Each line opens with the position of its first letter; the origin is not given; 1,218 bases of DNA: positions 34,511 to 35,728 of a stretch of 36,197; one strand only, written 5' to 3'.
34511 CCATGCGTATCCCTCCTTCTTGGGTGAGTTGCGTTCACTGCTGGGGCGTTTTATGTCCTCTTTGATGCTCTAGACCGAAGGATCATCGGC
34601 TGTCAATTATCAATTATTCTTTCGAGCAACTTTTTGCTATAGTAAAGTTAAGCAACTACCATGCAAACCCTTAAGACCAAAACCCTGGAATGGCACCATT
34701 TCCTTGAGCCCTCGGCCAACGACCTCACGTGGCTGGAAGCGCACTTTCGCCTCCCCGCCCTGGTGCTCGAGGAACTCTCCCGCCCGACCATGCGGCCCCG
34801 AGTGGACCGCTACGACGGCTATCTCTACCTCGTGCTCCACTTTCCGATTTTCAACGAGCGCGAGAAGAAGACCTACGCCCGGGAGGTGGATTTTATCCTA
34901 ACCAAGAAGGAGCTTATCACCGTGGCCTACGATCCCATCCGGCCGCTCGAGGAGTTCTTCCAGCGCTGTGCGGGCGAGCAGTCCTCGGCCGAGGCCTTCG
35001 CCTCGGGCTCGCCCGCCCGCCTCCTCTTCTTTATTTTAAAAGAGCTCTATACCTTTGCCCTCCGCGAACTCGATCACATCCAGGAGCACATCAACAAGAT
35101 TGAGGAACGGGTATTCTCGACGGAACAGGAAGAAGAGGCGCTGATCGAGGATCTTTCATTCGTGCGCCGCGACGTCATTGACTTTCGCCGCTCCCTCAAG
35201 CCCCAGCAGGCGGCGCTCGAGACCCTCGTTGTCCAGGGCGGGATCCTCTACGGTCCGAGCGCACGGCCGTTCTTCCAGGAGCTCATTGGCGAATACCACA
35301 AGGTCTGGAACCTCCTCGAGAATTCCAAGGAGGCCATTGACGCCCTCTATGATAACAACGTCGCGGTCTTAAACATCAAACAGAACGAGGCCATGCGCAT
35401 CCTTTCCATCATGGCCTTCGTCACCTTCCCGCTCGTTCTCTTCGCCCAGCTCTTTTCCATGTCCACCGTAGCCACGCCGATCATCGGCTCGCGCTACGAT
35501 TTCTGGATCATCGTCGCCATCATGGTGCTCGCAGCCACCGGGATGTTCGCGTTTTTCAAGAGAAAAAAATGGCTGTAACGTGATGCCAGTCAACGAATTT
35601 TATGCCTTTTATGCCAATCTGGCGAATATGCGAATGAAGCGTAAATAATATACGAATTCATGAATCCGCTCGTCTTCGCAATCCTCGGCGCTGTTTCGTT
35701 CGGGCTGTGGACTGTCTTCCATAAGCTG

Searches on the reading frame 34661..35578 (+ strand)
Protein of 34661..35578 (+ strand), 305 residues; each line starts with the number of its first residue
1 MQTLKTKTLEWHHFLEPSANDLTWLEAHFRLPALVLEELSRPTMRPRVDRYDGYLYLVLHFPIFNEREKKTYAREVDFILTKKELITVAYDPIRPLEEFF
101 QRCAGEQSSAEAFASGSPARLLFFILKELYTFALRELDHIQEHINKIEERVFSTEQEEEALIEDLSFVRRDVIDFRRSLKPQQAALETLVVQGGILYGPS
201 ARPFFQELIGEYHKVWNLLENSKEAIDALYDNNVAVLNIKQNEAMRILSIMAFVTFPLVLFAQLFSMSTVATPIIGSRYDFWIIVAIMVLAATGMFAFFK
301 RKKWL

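Call 90: search_protein_families(library=pfam, proteins=[window:34661-35578:+])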
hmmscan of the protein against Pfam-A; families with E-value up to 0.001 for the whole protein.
window:34661-35578:+ (305 aa): 1 family
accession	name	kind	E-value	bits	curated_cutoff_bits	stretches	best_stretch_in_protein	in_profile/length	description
PF01544.23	CorA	-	3.6e-48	164.8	27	1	8-301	3-292/292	CorA-like Mg2+ transporter protein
